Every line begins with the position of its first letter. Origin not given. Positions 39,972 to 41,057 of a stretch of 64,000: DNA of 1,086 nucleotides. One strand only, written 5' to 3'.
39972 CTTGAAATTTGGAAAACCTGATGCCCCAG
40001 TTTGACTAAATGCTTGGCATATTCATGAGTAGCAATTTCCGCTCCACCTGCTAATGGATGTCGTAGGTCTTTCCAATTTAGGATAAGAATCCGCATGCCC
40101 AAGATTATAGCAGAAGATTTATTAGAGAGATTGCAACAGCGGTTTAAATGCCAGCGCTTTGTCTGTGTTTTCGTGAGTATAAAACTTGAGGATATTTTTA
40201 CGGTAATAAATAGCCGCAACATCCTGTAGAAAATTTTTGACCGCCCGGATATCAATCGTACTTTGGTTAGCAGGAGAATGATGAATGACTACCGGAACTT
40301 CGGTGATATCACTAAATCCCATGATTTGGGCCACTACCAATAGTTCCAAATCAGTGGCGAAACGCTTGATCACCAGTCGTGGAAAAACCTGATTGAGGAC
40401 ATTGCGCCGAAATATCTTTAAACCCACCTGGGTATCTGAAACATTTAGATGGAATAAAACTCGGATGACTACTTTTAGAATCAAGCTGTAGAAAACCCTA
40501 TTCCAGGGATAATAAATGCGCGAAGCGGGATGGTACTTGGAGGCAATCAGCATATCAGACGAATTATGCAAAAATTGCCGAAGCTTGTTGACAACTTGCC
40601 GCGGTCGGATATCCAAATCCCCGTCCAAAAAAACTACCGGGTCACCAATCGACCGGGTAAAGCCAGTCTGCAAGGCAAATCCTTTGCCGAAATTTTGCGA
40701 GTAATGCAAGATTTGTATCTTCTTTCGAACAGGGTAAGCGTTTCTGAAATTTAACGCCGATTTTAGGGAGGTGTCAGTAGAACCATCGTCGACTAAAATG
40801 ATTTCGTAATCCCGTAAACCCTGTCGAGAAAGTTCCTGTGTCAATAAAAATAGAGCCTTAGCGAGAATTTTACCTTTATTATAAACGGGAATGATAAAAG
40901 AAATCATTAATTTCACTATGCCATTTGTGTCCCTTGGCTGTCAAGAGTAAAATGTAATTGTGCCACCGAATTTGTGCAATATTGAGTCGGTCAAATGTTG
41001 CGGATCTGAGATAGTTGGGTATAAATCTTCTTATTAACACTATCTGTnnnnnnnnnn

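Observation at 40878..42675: Duplicated promoter plus N-terminal coding fragment creates a leaderless uORF overlapping the start of a GT-C gene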

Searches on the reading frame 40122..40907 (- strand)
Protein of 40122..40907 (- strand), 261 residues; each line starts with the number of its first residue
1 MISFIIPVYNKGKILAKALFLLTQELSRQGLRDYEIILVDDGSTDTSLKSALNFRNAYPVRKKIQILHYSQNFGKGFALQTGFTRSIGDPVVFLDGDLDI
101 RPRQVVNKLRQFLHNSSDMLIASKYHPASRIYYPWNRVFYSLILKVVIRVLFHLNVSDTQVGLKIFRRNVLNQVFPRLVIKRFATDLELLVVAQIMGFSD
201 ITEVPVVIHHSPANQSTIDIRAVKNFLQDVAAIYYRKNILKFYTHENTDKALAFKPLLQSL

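Call 9: search_protein_families(library=pfam, proteins=[window:40122-40907:-])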
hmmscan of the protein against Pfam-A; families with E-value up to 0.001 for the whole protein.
window:40122-40907:- (261 aa): 2 families
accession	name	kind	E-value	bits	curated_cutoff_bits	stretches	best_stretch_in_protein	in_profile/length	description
PF00535.33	Glycos_transf_2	-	1.3e-20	74.5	23.3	1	3-175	1-168/168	Glycosyl transferase family 2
PF10111.15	Glyco_tranf_2_2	-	7.5e-05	22.8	27.3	1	4-99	2-93/276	Glycosyltransferase like family 2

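Call 23: find_homologous_proteins(query=window:40122-40907:-, max_evalue=1e-20)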
Query window:40122-40907:- (261 aa): 341 proteins with E <= 1e-20 among 8000 candidates; the best 120 are listed.
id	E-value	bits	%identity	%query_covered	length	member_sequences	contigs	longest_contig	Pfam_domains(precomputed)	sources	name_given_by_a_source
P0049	4.8e-166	568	100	100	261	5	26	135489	PF00535.33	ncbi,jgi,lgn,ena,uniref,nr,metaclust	ncbi:MAG: Dolichol-phosphate mannosyltransferase [Candidatus Gottesmanbacteria bacterium GW2011_GWB1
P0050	3.3e-92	327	61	95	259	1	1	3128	PF00535.33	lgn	-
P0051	6.2e-92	326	59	97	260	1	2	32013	PF10111.15,PF00535.33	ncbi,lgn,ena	ncbi:MAG: glycosyltransferase [Patescibacteria group bacterium]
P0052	8.6e-92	325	60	94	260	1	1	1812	PF10111.15,PF00535.33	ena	-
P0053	9.7e-91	322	60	95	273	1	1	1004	PF10111.15,PF00535.33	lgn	-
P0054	5.3e-90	319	58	100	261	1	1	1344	PF10111.15,PF00535.33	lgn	-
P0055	5.4e-90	319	60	95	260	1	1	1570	PF10111.15,PF00535.33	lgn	-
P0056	1.3e-88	315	60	97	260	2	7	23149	PF10111.15,PF00535.33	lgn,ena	-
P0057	1.4e-88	315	56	98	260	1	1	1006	PF10111.15,PF00535.33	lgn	-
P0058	1.5e-88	315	58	97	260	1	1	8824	PF00535.33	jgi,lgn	jgi:glycosyltransferase involved in cell wall biosynthesis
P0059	2.9e-88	314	60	93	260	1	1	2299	PF10111.15,PF00535.33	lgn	-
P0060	3.6e-88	313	61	93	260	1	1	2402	PF13641.13,PF00535.33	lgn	-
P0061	6.4e-88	313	60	93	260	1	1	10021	PF10111.15,PF13641.13,PF00535.33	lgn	-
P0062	1.4e-87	311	59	94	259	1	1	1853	PF10111.15,PF00535.33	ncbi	-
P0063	8.2e-87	309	60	96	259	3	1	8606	PF10111.15,PF00535.33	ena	-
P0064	1.8e-86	308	59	95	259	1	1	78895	PF10111.15,PF00535.33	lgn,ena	-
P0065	5.5e-86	306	59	94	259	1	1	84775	PF10111.15,PF00535.33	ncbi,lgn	-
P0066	1.4e-85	305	58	95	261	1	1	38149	PF10111.15,PF00535.33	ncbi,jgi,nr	ncbi:glycosyltransferase [Candidatus Microgenomates bacterium]|nr:MAG: glycosyltransferase [Candidat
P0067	3.7e-85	303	58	98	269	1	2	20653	PF10111.15,PF00535.33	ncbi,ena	-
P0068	8.8e-85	302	59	93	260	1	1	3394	PF10111.15,PF00535.33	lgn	-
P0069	1.7e-83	298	56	96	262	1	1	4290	PF10111.15,PF00535.33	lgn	-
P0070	3.4e-83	297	57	94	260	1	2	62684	PF10111.15,PF00535.33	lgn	-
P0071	4.7e-83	297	59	93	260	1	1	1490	PF00535.33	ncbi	-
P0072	7.9e-83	296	59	95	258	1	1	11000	PF10111.15,PF00535.33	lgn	-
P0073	9.2e-83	296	57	93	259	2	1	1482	PF00535.33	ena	-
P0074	2.9e-82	294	57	95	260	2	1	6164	PF10111.15,PF00535.33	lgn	-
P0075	1.3e-81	292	57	100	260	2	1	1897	PF10111.15,PF00535.33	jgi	jgi:glycosyltransferase involved in cell wall biosynthesis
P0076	1.3e-80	289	56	95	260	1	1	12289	PF10111.15,PF00535.33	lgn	-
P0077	1.7e-80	288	55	97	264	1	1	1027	PF10111.15,PF00535.33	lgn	-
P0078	1.2e-79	285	56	93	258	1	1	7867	PF10111.15,PF00535.33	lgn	-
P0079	3.7e-79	284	57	92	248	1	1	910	PF10111.15,PF00535.33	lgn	-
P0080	3.7e-79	284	52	95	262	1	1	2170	PF10111.15,PF00535.33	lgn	-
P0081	5.9e-69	250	53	93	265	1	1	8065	PF10111.15,PF13641.13,PF00535.33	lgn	-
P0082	1.4e-65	239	52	93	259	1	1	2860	PF10111.15,PF13641.13,PF00535.33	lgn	-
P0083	2.8e-59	219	46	99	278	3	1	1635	PF10111.15,PF13641.13,PF00535.33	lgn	-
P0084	2.7e-55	206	43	93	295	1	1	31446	PF13641.13,PF00535.33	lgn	-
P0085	3.7e-55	205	45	93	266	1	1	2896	PF13641.13,PF00535.33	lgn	-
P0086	2.4e-54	203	43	93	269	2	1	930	PF13641.13,PF00535.33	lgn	-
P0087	3.2e-54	202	44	93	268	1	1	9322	PF13641.13,PF00535.33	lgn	-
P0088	4.0e-52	195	42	93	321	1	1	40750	PF13641.13,PF00535.33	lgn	-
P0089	4.5e-52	195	43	93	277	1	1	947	PF10111.15,PF13641.13,PF00535.33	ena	-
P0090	6.5e-50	188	43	93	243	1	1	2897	PF13641.13,PF00535.33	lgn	-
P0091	9.6e-48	181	43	93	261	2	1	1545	PF10111.15,PF00535.33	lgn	-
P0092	2.6e-47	180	43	91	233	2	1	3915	PF10111.15,PF13641.13,PF00535.33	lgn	-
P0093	2.9e-47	179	42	93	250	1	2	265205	PF10111.15,PF13641.13,PF00535.33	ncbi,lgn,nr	ncbi:MAG: glycosyltransferase family 2 protein [Deltaproteobacteria bacterium]|nr:glycosyltransferas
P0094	3.2e-47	179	42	93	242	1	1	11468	PF00535.33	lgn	-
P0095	4.0e-47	179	41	96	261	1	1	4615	PF10111.15,PF13641.13,PF00535.33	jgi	-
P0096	4.7e-47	179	41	93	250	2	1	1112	PF10111.15,PF13641.13,PF00535.33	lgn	-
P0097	1.1e-46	177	41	93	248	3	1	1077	PF10111.15,PF13641.13,PF00535.33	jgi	-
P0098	1.2e-46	177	40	93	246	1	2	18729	PF13641.13,PF00535.33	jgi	-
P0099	2.5e-46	176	40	93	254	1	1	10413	PF10111.15,PF13641.13,PF00535.33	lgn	-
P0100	2.9e-46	176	45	93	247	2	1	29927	PF13641.13,PF00535.33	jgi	jgi:glycosyltransferase involved in cell wall biosynthesis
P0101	4.0e-46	176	39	93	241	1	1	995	PF10111.15,PF13641.13,PF00535.33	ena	-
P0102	5.0e-46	175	42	93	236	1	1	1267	PF10111.15,PF13641.13,PF00535.33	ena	-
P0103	1.1e-45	174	45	93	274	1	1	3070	PF10111.15,PF13641.13,PF00535.33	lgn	-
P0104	1.1e-45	174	41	93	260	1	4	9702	PF10111.15,PF13641.13,PF00535.33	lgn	-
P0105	1.2e-45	174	40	93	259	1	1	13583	PF10111.15,PF13641.13,PF00535.33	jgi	jgi:glycosyltransferase involved in cell wall biosynthesis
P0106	1.3e-45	174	41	93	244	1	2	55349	PF10111.15,PF13641.13,PF00535.33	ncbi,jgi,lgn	-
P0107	1.6e-45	174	40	93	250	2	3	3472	PF10111.15,PF13641.13,PF00535.33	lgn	-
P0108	6.7e-45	172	42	93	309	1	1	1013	PF13641.13,PF00535.33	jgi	jgi:glycosyltransferase involved in cell wall biosynthesis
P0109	7.2e-45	172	38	93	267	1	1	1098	PF10111.15,PF13641.13,PF00535.33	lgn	-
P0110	7.5e-45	171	42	93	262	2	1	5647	PF10111.15,PF13641.13,PF00535.33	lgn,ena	-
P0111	8.1e-45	171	40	98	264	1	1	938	PF13641.13,PF00535.33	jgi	jgi:glycosyltransferase involved in cell wall biosynthesis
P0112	9.5e-45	171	39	95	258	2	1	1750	PF10111.15,PF13641.13,PF00535.33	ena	-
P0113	9.8e-45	171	41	93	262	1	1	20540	PF13641.13,PF00535.33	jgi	jgi:glycosyltransferase involved in cell wall biosynthesis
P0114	1.0e-44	171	38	93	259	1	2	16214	PF10111.15,PF13641.13,PF00535.33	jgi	jgi:glycosyltransferase involved in cell wall biosynthesis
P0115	1.1e-44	171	40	93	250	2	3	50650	PF10111.15,PF13641.13,PF00535.33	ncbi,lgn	-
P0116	1.3e-44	171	40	93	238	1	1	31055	PF10111.15,PF13641.13,PF00535.33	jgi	-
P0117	1.7e-44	170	40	93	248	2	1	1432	PF10111.15,PF13641.13,PF00535.33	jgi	-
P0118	2.2e-44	170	38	93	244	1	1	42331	PF10111.15,PF13641.13,PF00535.33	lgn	-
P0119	2.4e-44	170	40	93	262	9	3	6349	PF10111.15,PF13641.13,PF00535.33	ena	-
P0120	3.3e-44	169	40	93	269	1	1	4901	PF10111.15,PF13641.13,PF00535.33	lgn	-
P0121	3.6e-44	169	40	93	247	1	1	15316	PF10111.15,PF13641.13,PF00535.33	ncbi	-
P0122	4.2e-44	169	40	93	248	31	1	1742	PF10111.15,PF13641.13,PF00535.33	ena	-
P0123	6.9e-44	168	40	93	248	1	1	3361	PF10111.15,PF13641.13,PF00535.33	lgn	-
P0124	9.1e-44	168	40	93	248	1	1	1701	PF10111.15,PF13641.13,PF00535.33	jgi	-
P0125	1.2e-43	168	39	95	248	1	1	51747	PF10111.15,PF13641.13,PF00535.33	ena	-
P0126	1.3e-43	167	41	95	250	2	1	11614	PF10111.15,PF13641.13,PF00535.33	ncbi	-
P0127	1.3e-43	167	40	93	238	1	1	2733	PF10111.15,PF13641.13,PF00535.33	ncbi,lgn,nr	ncbi:MAG: Glycosyltransferase AglD [Candidatus Woesearchaeota archaeon]|nr:Glycosyltransferase AglD 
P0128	1.4e-43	167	36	97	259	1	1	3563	PF10111.15,PF13641.13,PF00535.33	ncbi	-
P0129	1.5e-43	167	43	96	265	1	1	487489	PF13641.13,PF00535.33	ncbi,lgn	-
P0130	2.3e-43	167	37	93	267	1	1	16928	PF13641.13,PF00535.33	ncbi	-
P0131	3.9e-43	166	40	93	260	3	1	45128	PF10111.15,PF13641.13,PF00535.33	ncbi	ncbi:MAG: glycosyltransferase [Nanoarchaeota archaeon]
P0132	4.0e-43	166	40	93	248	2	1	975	PF10111.15,PF13641.13,PF00535.33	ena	-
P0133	4.5e-43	166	41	88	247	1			PF13641.13,PF00535.33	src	-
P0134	5.8e-43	165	41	93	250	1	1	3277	PF10111.15,PF13641.13,PF00535.33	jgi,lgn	jgi:glycosyltransferase involved in cell wall biosynthesis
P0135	6.2e-43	165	38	93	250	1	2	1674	PF10111.15,PF13641.13,PF00535.33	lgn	-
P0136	6.3e-43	165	44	80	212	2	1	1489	PF10111.15,PF13641.13,PF00535.33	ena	-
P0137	1.3e-42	164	37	98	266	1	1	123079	PF13641.13,PF00535.33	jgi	jgi:glycosyltransferase involved in cell wall biosynthesis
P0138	1.7e-42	164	39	93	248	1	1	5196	PF10111.15,PF13641.13,PF00535.33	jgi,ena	-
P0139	2.4e-42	163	38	93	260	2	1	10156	PF10111.15,PF13641.13,PF00535.33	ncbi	-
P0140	2.6e-42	163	38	93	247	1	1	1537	PF10111.15,PF13641.13,PF00535.33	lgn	-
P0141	4.2e-42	162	42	93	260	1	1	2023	PF10111.15,PF13641.13,PF00535.33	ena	-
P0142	4.6e-42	162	39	95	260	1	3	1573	PF10111.15,PF13641.13,PF00535.33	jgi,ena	-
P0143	5.1e-42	162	40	94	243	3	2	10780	PF10111.15,PF13641.13,PF00535.33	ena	-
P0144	5.2e-42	162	37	95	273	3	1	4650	PF10111.15,PF00535.33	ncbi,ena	-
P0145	7.5e-42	162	39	91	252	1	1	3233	PF10111.15,PF13641.13,PF00535.33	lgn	-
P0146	1.0e-41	161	38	94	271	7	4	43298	PF13641.13,PF00535.33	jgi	-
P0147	1.5e-41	161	39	93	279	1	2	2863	PF10111.15,PF13641.13,PF00535.33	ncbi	-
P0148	1.6e-41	161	37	98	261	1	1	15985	PF10111.15,PF13641.13,PF00535.33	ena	-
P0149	1.9e-41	160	40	93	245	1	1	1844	PF10111.15,PF13641.13,PF00535.33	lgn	-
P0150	1.9e-41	160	38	93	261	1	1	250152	PF13641.13,PF00535.33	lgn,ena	-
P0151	2.8e-41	160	40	93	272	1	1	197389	PF10111.15,PF13641.13,PF00535.33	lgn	-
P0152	3.8e-41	159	40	93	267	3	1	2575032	PF10111.15,PF13641.13,PF00535.33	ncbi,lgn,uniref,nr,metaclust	ncbi:glycosyltransferase [Methanococcoides burtonii]|uniref:Glycosyl transferase, family 2 n=1 Tax=M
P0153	5.4e-41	159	39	93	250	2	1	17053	PF10111.15,PF13641.13,PF00535.33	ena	-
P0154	6.3e-41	159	37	93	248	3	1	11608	PF10111.15,PF13641.13,PF00535.33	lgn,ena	-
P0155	7.8e-41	158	39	93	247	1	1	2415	PF10111.15,PF13641.13,PF00535.33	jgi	-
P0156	1.0e-40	158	36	94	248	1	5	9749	PF10111.15,PF13641.13,PF00535.33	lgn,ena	-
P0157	1.4e-40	158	36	93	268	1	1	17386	PF13641.13,PF00535.33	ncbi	-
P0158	1.9e-40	157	40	92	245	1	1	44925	PF13641.13,PF00535.33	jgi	jgi:glycosyltransferase involved in cell wall biosynthesis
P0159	2.0e-40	157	38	95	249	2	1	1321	PF10111.15,PF13641.13,PF00535.33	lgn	-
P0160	2.3e-40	157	42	93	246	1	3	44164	PF10111.15,PF13641.13,PF00535.33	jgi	jgi:glycosyltransferase involved in cell wall biosynthesis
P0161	2.8e-40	157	36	94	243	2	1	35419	PF10111.15,PF13641.13,PF00535.33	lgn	-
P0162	2.9e-40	156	35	100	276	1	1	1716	PF10111.15,PF13641.13,PF00535.33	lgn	-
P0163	3.7e-40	156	38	93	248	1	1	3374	PF10111.15,PF13641.13,PF00535.33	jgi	-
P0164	5.7e-40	156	38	79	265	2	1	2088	PF10111.15,PF13641.13,PF00535.33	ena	-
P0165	5.7e-40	156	41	91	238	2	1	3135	PF00535.33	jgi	-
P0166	6.3e-40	155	39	93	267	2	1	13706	PF13641.13,PF00535.33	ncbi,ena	-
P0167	6.9e-40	155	37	93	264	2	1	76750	PF10111.15,PF13641.13,PF00535.33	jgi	jgi:glycosyltransferase involved in cell wall biosynthesis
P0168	6.9e-40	155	38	93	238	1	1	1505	PF10111.15,PF13641.13,PF00535.33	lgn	-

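Call 24: find_encoding_contigs(protein=P0051, flank=5000, max_places=1)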
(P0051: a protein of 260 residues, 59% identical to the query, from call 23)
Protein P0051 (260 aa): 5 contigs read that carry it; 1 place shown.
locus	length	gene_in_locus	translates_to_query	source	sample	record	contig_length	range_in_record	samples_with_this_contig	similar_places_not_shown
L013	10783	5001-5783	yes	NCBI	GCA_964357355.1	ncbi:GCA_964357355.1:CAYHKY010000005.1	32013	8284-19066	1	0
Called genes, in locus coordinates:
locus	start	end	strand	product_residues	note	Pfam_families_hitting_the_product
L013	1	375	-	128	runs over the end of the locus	PF10057:MpsC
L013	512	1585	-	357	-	-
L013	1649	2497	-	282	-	PF13489:Methyltransf_23, PF13847:Methyltransf_31, PF08241:Methyltransf_11, PF08242:Methyltransf_12, PF13649:Methyltransf_25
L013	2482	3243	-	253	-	-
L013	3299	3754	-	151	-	-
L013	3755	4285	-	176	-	PF01327:Pep_deformylase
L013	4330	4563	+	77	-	-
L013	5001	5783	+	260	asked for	PF00535:Glycos_transf_2, PF10111:Glyco_tranf_2_2 (weak)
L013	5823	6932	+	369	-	PF13439:Glyco_transf_4, PF20706:GT4-conflict, PF00534:Glycos_transf_1, PF13692:Glyco_trans_1_4, PF13524:Glyco_trans_1_2 (weak)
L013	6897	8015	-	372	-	PF00534:Glycos_transf_1, PF13692:Glyco_trans_1_4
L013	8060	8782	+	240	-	PF00535:Glycos_transf_2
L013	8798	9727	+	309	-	PF01073:3Beta_HSD, PF01370:Epimerase, PF04321:RmlD_sub_bind, PF16363:GDP_Man_Dehyd, PF02719:Polysacc_synt_2, PF07993:NAD_binding_4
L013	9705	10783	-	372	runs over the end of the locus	PF00535:Glycos_transf_2, PF10111:Glyco_tranf_2_2, PF13641:Glyco_tranf_2_3, PF13632:Glyco_trans_2_3 (weak)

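Call 25: find_encoding_contigs(protein=P0064, flank=5000, max_places=1)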
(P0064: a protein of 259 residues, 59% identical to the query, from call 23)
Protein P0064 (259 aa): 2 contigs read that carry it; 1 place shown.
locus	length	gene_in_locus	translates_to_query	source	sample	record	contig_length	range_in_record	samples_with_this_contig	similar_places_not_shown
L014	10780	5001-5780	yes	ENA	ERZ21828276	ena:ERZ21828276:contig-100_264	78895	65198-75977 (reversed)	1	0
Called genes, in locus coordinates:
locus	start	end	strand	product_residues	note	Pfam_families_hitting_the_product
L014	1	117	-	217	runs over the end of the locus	PF00160:Pro_isomerase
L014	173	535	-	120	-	-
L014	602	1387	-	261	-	-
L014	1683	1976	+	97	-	-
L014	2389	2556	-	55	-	-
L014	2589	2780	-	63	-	-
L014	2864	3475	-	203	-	PF01327:Pep_deformylase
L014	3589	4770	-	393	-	PF00155:Aminotran_1_2, PF01053:Cys_Met_Meta_PP (weak), PF01212:Beta_elim_lyase (weak), PF01041:DegT_DnrJ_EryC1 (weak)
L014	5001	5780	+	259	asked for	PF00535:Glycos_transf_2, PF10111:Glyco_tranf_2_2 (weak)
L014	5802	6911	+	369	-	PF13439:Glyco_transf_4, PF20706:GT4-conflict, PF00534:Glycos_transf_1, PF13692:Glyco_trans_1_4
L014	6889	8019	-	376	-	PF00534:Glycos_transf_1, PF13692:Glyco_trans_1_4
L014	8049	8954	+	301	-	PF01073:3Beta_HSD, PF01370:Epimerase, PF04321:RmlD_sub_bind, PF16363:GDP_Man_Dehyd, PF02719:Polysacc_synt_2, PF07993:NAD_binding_4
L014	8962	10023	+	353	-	PF13847:Methyltransf_31 (weak), PF08241:Methyltransf_11, PF08242:Methyltransf_12 (weak), PF13649:Methyltransf_25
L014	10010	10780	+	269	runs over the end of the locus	PF00535:Glycos_transf_2, PF10111:Glyco_tranf_2_2 (weak)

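Call 26: find_encoding_contigs(protein=P0065, flank=5000, max_places=1)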
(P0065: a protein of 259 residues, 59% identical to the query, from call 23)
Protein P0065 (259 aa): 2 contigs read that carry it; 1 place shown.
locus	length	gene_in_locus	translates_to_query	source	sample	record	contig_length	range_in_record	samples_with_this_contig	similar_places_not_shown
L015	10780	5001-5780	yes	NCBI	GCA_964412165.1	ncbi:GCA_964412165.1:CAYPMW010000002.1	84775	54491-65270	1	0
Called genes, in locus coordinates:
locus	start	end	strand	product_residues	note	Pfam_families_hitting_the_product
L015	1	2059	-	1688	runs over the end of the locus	PF02018:CBM_4_9, PF08239:SH3_3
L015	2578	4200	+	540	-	PF00989:PAS, PF08448:PAS_4 (faint), PF13188:PAS_8 (weak), PF13426:PAS_9, PF00512:HisKA, PF02518:HATPase_c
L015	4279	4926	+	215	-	PF10028:DUF2270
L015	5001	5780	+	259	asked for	PF00535:Glycos_transf_2, PF10111:Glyco_tranf_2_2 (weak)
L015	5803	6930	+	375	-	PF13439:Glyco_transf_4, PF20706:GT4-conflict, PF00534:Glycos_transf_1, PF13692:Glyco_trans_1_4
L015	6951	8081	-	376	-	PF00534:Glycos_transf_1, PF13692:Glyco_trans_1_4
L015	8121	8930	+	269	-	PF00535:Glycos_transf_2, PF10111:Glyco_tranf_2_2, PF13641:Glyco_tranf_2_3 (weak)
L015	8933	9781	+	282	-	PF00535:Glycos_transf_2, PF10111:Glyco_tranf_2_2, PF13641:Glyco_tranf_2_3 (weak)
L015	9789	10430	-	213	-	PF13489:Methyltransf_23 (weak), PF13847:Methyltransf_31 (faint), PF08241:Methyltransf_11, PF08242:Methyltransf_12 (weak), PF13649:Methyltransf_25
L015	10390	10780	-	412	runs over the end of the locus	PF00534:Glycos_transf_1, PF13692:Glyco_trans_1_4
